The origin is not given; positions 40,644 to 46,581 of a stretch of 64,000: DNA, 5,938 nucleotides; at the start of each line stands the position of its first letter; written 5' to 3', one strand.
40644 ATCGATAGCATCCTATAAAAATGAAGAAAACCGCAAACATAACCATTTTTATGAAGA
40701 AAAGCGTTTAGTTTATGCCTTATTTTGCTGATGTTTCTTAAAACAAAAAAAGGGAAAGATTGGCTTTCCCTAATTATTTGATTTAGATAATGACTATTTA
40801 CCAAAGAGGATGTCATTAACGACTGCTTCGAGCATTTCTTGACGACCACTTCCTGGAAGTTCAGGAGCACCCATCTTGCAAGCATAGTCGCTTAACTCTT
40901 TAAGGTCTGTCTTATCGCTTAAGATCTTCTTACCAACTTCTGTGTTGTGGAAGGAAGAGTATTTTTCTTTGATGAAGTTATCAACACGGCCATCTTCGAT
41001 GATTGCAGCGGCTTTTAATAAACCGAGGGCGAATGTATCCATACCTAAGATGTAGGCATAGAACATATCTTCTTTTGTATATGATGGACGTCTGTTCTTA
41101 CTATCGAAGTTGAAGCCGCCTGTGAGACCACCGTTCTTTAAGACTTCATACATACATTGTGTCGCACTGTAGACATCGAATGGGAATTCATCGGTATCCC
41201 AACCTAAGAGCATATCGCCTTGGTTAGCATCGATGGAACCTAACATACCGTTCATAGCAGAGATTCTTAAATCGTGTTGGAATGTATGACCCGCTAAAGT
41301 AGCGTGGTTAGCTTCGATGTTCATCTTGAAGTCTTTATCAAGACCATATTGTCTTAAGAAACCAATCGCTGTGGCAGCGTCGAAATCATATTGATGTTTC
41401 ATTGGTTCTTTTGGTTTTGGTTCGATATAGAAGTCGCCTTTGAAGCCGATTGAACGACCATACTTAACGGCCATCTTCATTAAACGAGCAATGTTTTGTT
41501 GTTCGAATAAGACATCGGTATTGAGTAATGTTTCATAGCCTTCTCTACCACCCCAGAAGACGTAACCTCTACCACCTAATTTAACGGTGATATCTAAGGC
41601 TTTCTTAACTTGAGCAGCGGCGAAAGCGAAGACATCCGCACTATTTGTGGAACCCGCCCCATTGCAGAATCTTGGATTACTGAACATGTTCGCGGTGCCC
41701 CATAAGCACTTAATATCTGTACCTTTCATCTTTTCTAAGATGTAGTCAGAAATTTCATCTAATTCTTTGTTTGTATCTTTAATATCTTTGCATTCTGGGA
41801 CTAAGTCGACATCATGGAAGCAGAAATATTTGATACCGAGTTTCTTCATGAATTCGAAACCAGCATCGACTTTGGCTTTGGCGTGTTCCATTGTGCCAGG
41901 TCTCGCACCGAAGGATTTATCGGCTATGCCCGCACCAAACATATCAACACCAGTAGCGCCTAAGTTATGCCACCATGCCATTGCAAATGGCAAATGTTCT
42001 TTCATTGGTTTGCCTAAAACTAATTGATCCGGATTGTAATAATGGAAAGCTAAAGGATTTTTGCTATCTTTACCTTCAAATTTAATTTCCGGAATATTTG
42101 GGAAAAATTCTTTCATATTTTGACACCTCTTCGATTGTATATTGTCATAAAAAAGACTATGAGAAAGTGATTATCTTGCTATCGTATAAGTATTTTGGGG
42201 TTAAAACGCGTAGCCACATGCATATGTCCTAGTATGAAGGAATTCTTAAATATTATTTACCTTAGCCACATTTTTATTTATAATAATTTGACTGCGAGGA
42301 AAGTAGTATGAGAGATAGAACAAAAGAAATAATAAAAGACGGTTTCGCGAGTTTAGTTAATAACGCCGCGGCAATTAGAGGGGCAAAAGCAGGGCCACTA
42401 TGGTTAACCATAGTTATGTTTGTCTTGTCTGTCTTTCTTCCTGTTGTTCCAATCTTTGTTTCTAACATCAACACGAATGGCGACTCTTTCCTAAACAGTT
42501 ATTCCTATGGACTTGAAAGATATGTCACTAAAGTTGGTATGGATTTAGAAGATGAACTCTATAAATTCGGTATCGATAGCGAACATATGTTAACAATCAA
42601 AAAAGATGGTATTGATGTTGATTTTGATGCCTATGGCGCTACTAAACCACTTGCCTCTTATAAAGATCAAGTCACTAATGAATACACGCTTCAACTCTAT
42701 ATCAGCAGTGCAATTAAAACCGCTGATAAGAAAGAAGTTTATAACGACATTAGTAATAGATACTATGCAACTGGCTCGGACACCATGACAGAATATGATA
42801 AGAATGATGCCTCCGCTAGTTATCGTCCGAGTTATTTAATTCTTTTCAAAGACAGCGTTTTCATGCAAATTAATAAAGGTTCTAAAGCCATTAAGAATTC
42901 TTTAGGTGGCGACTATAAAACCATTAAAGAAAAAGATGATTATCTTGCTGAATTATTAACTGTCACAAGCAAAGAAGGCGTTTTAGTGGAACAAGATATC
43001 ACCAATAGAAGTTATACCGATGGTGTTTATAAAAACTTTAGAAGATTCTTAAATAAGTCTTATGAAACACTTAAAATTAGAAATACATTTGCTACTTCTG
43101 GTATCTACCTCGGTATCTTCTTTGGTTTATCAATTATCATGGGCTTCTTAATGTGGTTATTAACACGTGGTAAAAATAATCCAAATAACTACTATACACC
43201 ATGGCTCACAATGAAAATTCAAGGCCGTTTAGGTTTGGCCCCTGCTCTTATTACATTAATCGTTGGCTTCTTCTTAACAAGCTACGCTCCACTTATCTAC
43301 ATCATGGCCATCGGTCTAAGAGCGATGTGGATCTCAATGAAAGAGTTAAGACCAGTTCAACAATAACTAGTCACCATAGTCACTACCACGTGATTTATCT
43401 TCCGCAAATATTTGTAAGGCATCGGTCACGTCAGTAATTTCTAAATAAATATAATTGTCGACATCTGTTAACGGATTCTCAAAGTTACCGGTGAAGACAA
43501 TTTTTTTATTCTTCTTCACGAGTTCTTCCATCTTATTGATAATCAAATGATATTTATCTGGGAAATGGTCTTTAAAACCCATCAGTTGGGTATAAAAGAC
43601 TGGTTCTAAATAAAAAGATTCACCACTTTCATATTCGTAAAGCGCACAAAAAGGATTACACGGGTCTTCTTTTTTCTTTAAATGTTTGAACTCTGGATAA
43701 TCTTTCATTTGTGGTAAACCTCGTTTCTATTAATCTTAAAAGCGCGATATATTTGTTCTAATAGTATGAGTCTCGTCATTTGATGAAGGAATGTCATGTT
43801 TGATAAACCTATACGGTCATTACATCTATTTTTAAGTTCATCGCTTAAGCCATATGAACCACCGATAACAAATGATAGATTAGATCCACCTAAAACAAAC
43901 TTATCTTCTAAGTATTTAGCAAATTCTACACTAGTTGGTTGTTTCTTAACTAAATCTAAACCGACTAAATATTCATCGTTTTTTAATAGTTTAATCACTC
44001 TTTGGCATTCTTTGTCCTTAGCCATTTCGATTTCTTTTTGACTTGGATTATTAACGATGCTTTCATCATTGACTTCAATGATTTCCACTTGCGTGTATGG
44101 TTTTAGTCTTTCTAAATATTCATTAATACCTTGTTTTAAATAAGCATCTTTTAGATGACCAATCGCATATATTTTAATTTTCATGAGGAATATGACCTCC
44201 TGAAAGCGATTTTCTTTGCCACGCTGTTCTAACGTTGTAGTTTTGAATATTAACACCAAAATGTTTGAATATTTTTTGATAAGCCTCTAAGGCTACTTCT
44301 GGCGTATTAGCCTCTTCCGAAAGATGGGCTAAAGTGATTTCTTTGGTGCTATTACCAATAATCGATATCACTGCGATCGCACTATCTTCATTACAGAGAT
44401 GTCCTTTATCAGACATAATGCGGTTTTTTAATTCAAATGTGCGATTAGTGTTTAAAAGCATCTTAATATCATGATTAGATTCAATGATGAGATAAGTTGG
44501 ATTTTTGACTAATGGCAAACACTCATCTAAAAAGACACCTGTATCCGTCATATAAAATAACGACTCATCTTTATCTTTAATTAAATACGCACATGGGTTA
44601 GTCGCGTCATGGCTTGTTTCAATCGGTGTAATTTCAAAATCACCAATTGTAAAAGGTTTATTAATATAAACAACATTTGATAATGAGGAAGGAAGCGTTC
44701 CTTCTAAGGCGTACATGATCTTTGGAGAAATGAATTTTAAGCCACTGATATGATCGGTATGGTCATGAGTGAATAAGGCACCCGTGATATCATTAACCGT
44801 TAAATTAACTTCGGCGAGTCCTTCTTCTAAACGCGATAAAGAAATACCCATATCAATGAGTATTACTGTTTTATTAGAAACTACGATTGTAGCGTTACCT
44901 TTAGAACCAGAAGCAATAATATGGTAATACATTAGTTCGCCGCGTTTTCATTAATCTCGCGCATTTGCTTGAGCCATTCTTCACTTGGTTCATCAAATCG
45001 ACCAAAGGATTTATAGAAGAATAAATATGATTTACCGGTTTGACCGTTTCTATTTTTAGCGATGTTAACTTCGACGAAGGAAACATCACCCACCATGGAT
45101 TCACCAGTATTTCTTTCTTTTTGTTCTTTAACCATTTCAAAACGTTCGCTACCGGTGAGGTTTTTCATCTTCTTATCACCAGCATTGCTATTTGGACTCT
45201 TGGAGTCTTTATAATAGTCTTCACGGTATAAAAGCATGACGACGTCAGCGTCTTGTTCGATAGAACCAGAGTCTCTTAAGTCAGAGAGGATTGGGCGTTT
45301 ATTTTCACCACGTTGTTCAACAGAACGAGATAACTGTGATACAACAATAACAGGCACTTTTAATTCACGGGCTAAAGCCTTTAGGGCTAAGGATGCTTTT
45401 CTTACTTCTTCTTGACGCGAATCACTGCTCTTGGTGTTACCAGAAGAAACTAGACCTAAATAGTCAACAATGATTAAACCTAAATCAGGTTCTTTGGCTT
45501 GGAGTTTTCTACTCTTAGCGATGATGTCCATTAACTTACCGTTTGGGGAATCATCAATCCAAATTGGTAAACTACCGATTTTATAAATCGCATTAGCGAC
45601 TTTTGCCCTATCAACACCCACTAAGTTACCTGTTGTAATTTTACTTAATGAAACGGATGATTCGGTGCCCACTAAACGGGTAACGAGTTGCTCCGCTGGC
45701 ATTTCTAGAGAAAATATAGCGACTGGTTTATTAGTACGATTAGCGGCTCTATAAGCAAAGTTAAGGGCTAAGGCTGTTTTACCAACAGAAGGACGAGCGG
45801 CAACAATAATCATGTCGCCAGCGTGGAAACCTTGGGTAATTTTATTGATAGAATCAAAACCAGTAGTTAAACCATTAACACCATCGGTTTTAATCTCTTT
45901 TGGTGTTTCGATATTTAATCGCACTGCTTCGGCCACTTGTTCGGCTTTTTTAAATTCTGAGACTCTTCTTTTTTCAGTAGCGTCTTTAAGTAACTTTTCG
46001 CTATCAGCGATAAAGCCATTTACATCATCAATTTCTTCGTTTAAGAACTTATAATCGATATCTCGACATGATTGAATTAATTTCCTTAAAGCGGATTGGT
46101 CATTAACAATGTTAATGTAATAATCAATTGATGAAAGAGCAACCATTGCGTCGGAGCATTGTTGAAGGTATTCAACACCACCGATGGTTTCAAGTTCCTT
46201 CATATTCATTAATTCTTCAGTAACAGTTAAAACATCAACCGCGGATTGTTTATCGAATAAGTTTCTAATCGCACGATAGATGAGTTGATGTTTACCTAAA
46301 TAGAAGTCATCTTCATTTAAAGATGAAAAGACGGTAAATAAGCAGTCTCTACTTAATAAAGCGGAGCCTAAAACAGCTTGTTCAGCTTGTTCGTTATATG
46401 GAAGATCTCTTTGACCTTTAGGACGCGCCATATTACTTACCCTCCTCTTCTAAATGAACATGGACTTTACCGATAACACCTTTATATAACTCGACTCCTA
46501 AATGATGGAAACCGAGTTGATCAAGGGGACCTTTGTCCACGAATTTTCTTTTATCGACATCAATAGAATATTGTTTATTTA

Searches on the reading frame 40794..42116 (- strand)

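Call 55: search_protein_families(library=ncbifam, proteins=[window:40794-42116:-], max_evalue=1e-30)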
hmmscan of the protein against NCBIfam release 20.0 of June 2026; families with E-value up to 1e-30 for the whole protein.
window:40794-42116:- (440 aa): 4 families
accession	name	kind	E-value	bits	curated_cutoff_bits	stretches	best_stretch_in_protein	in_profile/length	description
TIGR02630.1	xylose_isom_A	equivalog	7.5e-200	664.4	533.25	1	4-436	1-434/435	xylose isomerase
NF003998.0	PRK05474.1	subfamily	2.1e-195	649.7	459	1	1-438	1-438/439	xylose isomerase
NF009115.0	PRK12465.1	subfamily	5.7e-150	500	888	1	2-437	10-443/445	xylose isomerase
TIGR02631.1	xylA_Arthro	equivalog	8.6e-32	110.6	447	1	91-388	42-334/382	xylose isomerase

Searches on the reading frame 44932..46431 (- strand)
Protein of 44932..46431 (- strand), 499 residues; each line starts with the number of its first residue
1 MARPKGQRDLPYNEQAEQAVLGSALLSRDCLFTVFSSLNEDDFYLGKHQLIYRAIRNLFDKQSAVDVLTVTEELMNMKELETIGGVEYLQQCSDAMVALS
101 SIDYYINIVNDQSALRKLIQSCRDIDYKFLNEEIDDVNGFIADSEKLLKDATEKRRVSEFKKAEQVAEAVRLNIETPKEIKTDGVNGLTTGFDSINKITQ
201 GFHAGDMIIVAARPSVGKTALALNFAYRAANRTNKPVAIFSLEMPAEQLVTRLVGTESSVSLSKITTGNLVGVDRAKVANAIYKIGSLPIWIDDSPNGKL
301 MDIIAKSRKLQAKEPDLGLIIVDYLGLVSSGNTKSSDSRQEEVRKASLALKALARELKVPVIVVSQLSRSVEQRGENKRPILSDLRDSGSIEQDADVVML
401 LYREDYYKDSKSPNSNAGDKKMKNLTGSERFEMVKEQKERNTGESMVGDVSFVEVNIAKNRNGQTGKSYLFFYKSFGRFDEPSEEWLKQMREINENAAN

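Call 55: search_protein_families(library=ncbifam, proteins=[window:44932-46431:-], max_evalue=1e-30)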
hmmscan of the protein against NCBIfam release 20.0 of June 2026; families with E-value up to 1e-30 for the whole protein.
window:44932-46431:- (499 aa): 15 families
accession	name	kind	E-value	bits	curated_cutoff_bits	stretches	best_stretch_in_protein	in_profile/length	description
TIGR00665.1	DnaB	equivalog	9.4e-137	456.4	385.25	1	11-481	3-432/435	replicative DNA helicase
NF004384.0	PRK05748.1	equivalog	3.7e-129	431.2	525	1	8-483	8-443/452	replicative DNA helicase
NF005852.0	PRK07773.1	equivalog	1.8e-114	383.9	780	1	7-390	21-398/886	replicative DNA helicase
TIGR03600.1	phage_DnaB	exception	8.8e-112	374.2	498.65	1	14-472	2-421/421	phage replicative helicase, DnaB family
NF004109.0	PRK05595.1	equivalog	1.1e-107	360.5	737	1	8-410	6-402/444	replicative DNA helicase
NF006606.0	PRK09165.1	equivalog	1.2e-107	360.6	540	1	7-488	18-493/497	replicative DNA helicase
NF006306.0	PRK08506.1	equivalog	7.7e-106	354.5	596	1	12-496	5-463/472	replicative DNA helicase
NF040583.1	dnaB_SPI-7_type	exception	3.3e-94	316.4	655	1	11-411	2-399/434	SPI-7-type island replicative DNA helicase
NF006443.0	PRK08760.1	equivalog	3.4e-92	309.2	741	1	11-415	34-435/476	replicative DNA helicase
NF004967.0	PRK06321.1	equivalog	1.5e-91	307.7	751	1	9-414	15-434/472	replicative DNA helicase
NF005424.0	PRK07004.1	equivalog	1.2e-88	297.6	834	1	11-410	16-415/460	replicative DNA helicase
NF005369.0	PRK06904.1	equivalog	1.8e-87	294.1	809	1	11-416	26-433/474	replicative DNA helicase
NF006458.0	PRK08840.1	equivalog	6.1e-83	279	884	1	11-411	21-421/464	replicative DNA helicase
NF005240.0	PRK06749.1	subfamily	4.3e-82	276.2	686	1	13-409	5-390/428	replicative DNA helicase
NF005945.0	PRK08006.1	equivalog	8.3e-81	272.2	898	1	11-410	28-427/471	replicative DNA helicase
